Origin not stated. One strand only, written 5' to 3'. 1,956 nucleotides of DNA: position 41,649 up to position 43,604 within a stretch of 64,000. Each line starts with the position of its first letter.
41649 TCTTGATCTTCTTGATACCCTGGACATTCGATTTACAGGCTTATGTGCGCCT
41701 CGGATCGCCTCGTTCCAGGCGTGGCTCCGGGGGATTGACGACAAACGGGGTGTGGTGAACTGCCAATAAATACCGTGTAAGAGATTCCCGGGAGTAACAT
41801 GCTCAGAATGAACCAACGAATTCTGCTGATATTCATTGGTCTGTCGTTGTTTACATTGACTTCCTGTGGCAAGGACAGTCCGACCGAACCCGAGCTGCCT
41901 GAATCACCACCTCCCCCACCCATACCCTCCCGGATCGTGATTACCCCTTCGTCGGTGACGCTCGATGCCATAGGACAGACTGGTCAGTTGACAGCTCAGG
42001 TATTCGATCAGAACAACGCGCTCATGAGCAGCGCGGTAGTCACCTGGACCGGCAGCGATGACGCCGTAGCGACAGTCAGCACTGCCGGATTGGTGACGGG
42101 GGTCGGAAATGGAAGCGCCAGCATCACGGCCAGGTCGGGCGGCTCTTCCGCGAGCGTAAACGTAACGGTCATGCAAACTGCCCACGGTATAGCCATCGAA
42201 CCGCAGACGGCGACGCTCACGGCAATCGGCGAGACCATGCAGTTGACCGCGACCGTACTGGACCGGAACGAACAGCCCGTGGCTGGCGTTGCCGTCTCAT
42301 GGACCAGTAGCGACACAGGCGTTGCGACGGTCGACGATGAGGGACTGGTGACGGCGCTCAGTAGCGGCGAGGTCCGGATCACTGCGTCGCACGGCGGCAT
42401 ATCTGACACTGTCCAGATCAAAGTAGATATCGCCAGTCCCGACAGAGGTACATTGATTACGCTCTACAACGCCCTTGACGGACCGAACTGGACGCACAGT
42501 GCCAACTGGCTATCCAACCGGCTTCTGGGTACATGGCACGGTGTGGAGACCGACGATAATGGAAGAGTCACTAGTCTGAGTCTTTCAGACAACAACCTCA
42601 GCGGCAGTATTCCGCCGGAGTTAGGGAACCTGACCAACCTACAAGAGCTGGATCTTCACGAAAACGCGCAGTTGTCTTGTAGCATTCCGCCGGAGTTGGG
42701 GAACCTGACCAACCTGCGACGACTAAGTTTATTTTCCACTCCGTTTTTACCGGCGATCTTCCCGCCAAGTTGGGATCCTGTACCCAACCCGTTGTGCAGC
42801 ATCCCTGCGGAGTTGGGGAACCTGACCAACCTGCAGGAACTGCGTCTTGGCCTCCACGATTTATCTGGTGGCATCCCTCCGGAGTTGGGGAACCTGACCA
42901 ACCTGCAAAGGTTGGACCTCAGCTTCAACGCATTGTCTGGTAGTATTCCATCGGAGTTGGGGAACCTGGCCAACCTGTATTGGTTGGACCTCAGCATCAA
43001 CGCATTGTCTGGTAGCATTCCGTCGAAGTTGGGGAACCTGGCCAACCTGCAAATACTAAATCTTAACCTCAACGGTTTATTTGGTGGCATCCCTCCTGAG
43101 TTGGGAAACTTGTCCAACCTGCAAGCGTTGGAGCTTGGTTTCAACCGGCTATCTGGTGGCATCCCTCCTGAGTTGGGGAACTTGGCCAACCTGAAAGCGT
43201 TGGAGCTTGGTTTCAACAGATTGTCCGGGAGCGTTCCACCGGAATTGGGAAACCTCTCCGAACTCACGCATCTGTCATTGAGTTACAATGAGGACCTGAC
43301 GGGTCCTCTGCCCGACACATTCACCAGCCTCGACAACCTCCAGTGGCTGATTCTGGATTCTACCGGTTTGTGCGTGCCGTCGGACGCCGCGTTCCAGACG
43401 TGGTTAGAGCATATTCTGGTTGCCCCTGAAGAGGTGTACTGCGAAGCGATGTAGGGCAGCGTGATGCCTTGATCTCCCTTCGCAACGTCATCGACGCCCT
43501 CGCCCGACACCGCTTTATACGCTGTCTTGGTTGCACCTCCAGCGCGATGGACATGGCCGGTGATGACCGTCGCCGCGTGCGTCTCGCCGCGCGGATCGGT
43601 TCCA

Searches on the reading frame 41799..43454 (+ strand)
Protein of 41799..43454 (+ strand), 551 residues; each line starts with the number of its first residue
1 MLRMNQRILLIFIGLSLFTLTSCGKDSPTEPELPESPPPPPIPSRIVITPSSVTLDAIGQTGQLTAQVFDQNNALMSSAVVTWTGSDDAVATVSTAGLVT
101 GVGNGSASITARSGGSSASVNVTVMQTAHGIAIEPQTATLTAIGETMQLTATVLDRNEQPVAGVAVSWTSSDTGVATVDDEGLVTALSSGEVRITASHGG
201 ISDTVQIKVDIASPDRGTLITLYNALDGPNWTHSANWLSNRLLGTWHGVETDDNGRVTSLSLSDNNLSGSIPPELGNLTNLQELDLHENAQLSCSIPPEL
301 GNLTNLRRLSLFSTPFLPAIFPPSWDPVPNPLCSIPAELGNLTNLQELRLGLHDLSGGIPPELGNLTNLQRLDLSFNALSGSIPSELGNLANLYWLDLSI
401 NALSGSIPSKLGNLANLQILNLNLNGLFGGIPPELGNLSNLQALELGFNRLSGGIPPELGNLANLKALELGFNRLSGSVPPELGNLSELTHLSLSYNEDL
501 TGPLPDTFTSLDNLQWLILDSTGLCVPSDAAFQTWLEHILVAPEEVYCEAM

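Call 9: search_protein_families(library=pfam, proteins=[window:41799-43454:+], max_evalue=0.001)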
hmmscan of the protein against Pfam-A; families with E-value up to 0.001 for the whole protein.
window:41799-43454:+ (551 aa): 10 families
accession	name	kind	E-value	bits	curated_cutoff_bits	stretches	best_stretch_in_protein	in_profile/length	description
PF23598.1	LRR_14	-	1.2e-23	83.9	40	2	270-311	105-146/353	Leucine-rich repeat region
PF00560.39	LRR_1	-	3.7e-23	77.1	20.6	0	368-390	1-23/23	Leucine Rich Repeat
PF12799.13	LRR_4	-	1.5e-19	70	27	2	257-292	3-36/44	Leucine Rich repeats (2 copies)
PF13855.12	LRR_8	-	2.3e-19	69.3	27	4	464-523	2-60/61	Leucine rich repeat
PF02368.24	Big_2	-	2.3e-18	66.3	22.8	2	131-208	5-78/79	Bacterial Ig-like domain (group 2)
PF02369.22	Big_1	-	8e-08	32.7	34.9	1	145-209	17-78/93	Bacterial Ig-like domain (group 1)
PF22359.2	Big-like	-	7e-07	29.8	27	0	165-209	2-46/48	Bacterial Ig-like domain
PF24758.1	LRR_At5g56370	-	3.8e-05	23.9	27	0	438-495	10-69/227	FBD-associated F-box protein At5g56370, LRR repeats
PF13620.12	CarboxypepD_reg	-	0.00018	22.3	32.3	1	149-213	2-71/82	Carboxypeptidase regulatory-like domain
PF25019.1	LRR_R13L1-DRL21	-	0.00028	21.2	27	0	271-311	84-124/127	R13L1/DRL21 LRRs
